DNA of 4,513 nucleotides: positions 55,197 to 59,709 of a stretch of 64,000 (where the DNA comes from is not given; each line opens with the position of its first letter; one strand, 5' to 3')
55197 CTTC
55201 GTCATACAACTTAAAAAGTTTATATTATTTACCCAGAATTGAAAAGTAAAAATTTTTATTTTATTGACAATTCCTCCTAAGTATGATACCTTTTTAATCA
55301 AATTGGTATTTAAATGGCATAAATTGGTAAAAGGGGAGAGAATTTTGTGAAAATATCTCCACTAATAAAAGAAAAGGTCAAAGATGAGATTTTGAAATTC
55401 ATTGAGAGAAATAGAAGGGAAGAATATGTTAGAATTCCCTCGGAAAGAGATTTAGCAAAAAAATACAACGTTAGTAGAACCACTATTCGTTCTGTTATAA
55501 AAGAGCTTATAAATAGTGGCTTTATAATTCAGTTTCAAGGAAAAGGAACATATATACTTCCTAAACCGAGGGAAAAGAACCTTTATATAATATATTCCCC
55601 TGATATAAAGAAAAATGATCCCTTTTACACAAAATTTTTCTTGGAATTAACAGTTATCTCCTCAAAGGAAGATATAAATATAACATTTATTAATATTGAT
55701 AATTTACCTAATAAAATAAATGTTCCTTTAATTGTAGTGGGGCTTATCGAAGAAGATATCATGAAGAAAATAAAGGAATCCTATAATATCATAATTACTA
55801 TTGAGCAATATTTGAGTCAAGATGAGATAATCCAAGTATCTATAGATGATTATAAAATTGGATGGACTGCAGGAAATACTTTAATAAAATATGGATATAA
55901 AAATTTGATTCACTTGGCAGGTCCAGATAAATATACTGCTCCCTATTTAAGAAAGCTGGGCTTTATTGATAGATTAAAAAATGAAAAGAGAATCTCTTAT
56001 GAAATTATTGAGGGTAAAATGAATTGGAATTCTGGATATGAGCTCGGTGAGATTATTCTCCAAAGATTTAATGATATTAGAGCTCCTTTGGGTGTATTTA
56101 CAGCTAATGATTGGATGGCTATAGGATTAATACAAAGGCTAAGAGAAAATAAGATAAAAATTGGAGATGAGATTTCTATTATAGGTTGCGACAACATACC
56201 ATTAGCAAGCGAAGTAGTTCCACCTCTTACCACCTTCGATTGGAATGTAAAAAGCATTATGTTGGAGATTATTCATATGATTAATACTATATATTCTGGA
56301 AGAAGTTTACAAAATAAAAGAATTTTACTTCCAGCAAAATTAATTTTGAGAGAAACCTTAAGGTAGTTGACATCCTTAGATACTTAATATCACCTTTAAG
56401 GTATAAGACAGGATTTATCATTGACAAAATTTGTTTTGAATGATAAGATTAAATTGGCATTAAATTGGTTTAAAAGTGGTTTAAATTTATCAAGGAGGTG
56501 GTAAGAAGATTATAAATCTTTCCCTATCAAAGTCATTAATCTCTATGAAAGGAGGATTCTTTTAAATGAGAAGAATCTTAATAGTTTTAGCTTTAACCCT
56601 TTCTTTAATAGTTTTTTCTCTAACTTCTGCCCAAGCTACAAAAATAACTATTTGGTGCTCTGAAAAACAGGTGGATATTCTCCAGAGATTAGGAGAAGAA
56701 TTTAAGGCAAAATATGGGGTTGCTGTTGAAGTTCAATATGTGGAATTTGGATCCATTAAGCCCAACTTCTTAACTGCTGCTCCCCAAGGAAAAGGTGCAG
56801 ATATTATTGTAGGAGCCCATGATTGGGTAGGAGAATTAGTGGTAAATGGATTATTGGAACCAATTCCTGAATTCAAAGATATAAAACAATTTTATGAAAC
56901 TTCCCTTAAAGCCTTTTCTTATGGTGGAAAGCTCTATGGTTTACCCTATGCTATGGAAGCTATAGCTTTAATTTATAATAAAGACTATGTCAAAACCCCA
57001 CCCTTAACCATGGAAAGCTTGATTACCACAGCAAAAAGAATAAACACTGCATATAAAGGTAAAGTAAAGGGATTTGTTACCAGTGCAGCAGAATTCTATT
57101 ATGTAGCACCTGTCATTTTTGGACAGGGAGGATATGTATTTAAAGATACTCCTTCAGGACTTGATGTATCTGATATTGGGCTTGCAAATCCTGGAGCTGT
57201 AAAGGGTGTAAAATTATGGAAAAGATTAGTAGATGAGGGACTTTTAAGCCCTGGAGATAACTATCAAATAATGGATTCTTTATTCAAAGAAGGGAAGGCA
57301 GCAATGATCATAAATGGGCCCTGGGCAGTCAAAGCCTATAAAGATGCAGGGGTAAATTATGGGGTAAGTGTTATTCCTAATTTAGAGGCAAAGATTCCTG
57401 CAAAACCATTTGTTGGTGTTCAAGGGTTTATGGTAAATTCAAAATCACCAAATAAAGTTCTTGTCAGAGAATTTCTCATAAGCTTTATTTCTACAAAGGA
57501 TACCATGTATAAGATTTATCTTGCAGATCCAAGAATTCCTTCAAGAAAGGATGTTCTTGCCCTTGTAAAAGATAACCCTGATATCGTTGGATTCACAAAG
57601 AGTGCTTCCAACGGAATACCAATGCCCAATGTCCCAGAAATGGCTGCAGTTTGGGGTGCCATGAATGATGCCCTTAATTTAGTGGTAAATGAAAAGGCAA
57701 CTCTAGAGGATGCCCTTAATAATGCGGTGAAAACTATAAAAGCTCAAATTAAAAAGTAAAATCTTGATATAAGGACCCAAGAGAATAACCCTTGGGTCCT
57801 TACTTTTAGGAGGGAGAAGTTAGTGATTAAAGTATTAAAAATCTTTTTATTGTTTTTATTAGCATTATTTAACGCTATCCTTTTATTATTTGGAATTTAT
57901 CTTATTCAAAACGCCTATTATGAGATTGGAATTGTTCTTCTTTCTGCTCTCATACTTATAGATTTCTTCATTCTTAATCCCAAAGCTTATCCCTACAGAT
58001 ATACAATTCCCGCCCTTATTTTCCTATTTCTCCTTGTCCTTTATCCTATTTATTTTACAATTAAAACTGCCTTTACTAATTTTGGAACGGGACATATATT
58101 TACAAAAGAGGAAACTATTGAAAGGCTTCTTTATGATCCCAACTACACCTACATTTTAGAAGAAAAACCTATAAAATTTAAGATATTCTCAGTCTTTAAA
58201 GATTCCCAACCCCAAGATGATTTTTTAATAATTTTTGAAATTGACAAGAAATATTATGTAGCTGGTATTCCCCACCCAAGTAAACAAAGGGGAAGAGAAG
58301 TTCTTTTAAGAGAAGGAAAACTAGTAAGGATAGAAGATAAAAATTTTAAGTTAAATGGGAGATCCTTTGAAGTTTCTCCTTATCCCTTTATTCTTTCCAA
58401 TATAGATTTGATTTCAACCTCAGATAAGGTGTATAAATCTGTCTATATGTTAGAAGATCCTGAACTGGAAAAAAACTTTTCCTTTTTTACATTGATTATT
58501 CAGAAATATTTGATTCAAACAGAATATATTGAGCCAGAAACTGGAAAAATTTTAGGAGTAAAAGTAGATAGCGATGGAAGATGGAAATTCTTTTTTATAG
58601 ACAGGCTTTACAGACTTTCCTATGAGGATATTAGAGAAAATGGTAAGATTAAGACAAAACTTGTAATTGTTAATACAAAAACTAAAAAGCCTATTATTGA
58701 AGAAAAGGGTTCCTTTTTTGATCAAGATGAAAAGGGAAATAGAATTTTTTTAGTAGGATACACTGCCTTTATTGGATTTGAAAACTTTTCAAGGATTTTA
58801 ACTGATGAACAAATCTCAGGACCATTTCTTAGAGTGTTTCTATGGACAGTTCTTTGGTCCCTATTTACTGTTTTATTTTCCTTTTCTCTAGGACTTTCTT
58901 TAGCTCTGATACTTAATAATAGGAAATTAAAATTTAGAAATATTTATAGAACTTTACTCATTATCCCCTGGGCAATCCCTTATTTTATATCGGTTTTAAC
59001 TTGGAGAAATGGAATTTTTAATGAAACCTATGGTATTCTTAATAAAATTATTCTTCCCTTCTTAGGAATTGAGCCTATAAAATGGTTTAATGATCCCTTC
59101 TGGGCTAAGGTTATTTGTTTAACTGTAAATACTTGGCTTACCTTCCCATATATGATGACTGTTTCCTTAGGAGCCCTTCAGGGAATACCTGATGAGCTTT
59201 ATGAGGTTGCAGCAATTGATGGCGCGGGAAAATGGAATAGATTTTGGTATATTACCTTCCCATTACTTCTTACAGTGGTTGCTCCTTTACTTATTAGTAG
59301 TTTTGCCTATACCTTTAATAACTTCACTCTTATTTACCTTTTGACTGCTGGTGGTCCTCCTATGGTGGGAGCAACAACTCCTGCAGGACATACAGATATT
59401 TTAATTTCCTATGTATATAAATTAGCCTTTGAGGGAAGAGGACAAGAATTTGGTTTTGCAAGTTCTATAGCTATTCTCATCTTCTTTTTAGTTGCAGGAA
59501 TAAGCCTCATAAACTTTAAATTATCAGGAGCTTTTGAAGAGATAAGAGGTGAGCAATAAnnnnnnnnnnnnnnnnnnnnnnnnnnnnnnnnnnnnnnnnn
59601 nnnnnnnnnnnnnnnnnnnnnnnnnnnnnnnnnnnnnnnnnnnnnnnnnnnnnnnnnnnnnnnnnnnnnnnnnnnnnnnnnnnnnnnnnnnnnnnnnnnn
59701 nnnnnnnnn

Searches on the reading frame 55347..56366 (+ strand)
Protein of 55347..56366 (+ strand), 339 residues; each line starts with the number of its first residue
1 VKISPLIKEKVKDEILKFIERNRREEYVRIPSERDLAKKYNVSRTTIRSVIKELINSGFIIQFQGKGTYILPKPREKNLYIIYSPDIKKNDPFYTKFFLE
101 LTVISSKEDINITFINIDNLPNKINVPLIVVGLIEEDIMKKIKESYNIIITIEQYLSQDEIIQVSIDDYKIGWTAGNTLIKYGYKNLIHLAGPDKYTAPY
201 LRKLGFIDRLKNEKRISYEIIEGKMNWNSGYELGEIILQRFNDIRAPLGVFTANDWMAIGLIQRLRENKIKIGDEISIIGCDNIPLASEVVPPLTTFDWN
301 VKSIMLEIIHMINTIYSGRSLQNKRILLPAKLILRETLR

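Call 3: search_protein_families(library=pfam, proteins=[window:55347-56366:+], max_evalue=0.01)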
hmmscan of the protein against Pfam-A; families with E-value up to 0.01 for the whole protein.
window:55347-56366:+ (339 aa): 13 families
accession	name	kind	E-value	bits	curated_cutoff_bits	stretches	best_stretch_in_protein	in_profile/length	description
PF13377.12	Peripla_BP_3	-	1.7e-25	90.5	26.5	1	179-337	4-166/167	Periplasmic binding protein-like domain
PF00392.27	GntR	-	5.5e-12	45.6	27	1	8-70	2-64/64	Bacterial regulatory proteins, gntR family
PF13407.12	Peripla_BP_4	-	6.1e-07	29.7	35.1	1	137-286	71-221/258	Periplasmic binding protein domain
PF00532.27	Peripla_BP_1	-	6e-06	26.4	22.2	1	103-284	36-226/281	Periplasmic binding proteins and sugar binding domain of LacI family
PF08279.18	HTH_11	-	9.7e-06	25.8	25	1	35-62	20-47/55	HTH domain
PF13730.12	HTH_36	-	9.3e-05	22.6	25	1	31-60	26-55/55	Helix-turn-helix domain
PF02082.26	Rrf2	-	0.00037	21.1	30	1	23-76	19-70/132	Iron-dependent Transcriptional regulator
PF13412.12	HTH_24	-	0.00047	20.1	21.9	1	34-60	21-47/48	Winged helix-turn-helix DNA-binding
PF13051.11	DUF3912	-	0.00062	20.4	23.1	1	198-256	24-85/92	Protein of unknown function (DUF3912)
PF01978.25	TrmB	-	0.0011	19.2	25.6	1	34-74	26-59/68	Sugar-specific transcriptional regulator TrmB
PF01047.28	MarR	-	0.0029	17.9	24.6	0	34-61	21-48/59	MarR family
PF05732.17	RepL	-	0.0056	16.6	20.3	0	12-71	57-115/164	Firmicute plasmid replication protein (RepL)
PF14502.12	HTH_41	-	0.0086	15.9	25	0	29-65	5-42/48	Helix-turn-helix domain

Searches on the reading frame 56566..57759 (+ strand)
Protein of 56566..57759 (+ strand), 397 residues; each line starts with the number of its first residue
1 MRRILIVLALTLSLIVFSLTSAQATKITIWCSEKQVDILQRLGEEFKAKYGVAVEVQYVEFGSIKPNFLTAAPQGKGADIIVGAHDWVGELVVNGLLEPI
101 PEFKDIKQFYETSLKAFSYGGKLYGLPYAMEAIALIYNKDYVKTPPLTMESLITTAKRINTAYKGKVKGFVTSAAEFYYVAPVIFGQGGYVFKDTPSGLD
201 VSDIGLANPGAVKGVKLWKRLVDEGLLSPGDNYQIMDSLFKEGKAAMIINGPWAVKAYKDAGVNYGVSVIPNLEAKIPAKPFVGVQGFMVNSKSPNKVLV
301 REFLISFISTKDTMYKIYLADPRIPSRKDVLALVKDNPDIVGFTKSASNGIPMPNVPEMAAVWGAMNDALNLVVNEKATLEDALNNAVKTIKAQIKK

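Call 3: search_protein_families(library=pfam, proteins=[window:56566-57759:+], max_evalue=0.01)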
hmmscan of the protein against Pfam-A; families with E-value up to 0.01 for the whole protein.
window:56566-57759:+ (397 aa): 3 families
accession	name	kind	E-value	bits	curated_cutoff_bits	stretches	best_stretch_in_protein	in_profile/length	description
PF13416.11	SBP_bac_8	-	8.3e-51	173.8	27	1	43-338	3-275/279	Bacterial extracellular solute-binding protein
PF01547.30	SBP_bac_1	-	2.5e-39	136.5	26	1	37-306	6-299/307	Bacterial extracellular solute-binding protein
PF13531.11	SBP_bac_11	-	0.0028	17.9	25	1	27-99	1-70/227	Bacterial extracellular solute-binding protein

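Call 4: search_protein_families(library=ncbifam, proteins=[window:56566-57759:+], max_evalue=0.01)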
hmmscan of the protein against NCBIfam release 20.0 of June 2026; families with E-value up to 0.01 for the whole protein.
window:56566-57759:+ (397 aa): 2 families
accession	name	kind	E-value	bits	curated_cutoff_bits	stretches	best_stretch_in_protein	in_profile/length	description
NF007011.0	PRK09474.1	equivalog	1.6e-86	290.6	291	1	8-392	14-395/396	maltose/maltodextrin ABC transporter substrate-binding protein MalE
NF053763.1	ABCarbgalBndGanS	equivalog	1.9e-66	224.6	700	1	22-396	36-416/420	galactooligosaccharide ABC transporter substrate-binding protein GanS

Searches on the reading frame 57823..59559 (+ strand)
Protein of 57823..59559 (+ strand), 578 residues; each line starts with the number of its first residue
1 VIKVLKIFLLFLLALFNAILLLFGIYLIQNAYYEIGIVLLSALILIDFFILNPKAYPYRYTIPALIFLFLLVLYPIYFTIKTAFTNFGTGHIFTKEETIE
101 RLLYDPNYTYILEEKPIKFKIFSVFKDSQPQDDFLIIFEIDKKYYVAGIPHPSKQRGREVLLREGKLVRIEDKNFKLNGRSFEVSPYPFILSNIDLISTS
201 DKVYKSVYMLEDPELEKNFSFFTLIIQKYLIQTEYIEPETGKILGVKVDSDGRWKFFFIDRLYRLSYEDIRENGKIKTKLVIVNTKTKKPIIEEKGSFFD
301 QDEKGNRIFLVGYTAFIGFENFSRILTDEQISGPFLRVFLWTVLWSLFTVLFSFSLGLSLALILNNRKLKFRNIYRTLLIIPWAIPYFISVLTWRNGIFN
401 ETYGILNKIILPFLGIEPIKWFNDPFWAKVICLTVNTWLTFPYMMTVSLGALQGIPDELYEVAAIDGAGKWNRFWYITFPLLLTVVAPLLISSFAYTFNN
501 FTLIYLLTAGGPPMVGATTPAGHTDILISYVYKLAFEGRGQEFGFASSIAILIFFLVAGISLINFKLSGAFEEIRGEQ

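Call 3: search_protein_families(library=pfam, proteins=[window:57823-59559:+], max_evalue=0.01)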
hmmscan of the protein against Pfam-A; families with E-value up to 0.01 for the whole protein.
window:57823-59559:+ (578 aa): 3 families
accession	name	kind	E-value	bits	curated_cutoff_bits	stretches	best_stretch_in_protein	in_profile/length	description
PF00528.27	BPD_transp_1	-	5.2e-21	75.6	26.4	1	356-561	4-170/184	Binding-protein-dependent transport system inner membrane component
PF16237.10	DUF4896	-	3.6e-15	56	25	1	12-55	1-44/44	Domain of unknown function (DUF4896)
PF16296.10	TM_PBP2_N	-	3.7e-14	52.9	31.4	1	66-139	1-71/83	N-terminal of TM subunit in PBP-dependent ABC transporters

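Call 4: search_protein_families(library=ncbifam, proteins=[window:57823-59559:+], max_evalue=0.01)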
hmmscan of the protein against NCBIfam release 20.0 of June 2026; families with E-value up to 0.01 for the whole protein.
window:57823-59559:+ (578 aa): 15 families
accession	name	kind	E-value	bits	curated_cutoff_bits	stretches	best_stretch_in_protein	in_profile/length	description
NF008232.0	PRK10999.1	equivalog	5.3e-109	365.3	392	2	294-568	239-515/520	maltose ABC transporter permease MalF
NF007852.0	PRK10561.1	equivalog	1.2e-19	71.3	335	1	315-567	52-287/295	sn-glycerol-3-phosphate ABC transporter permease UgpA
TIGR01581.1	Mo_ABC_porter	hypoth_equivalog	5.1e-09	35.9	210.3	1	336-532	23-197/225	ABC transporter permease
TIGR03262.1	PhnU2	equivalog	1.1e-08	34.2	593.25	1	315-502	36-206/546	putative 2-aminoethylphosphonate ABC transporter permease subunit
TIGR02141.1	modB_ABC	equivalog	3.3e-08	33.4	182.6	1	343-508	4-159/208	molybdate ABC transporter permease subunit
NF040839.1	tungstate_WtpB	equivalog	3.3e-07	30.2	340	1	323-505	34-201/251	tungstate ABC transporter permease WtpB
NF008210.0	PRK10973.1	equivalog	2e-06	27.7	297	1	453-507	167-221/281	sn-glycerol-3-phosphate ABC transporter permease UgpE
TIGR02139.1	permease_CysT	equivalog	2.1e-05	24.2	246.1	1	310-520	27-222/265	sulfate ABC transporter permease subunit CysT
TIGR00969.1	3a0106s02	subfamily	2.2e-05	24.1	240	1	316-504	44-218/272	sulfate ABC transporter permease subunit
NF006939.0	PRK09421.1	equivalog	2.6e-05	23.7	262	1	343-501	16-165/230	molybdate ABC transporter permease subunit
NF006954.0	PRK09433.1-5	equivalog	0.00082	18.2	821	1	343-512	52-213/530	thiamine/thiamine pyrophosphate ABC transporter permease ThiP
NF006953.0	PRK09433.1-4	equivalog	0.00096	18.1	970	1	338-514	50-222/536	thiamine/thiamine pyrophosphate ABC transporter permease ThiP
NF008231.0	PRK10998.1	equivalog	0.00097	18.8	261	1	450-508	179-237/296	maltose ABC transporter permease MalG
NF006956.0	PRK09433.2-5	equivalog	0.0013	17.4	984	1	342-514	69-229/543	thiamine/thiamine pyrophosphate ABC transporter permease ThiP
NF011624.0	PRK15050.1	equivalog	0.0021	17.2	247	0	317-509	57-241/297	2-aminoethylphosphonate ABC transporter permease subunit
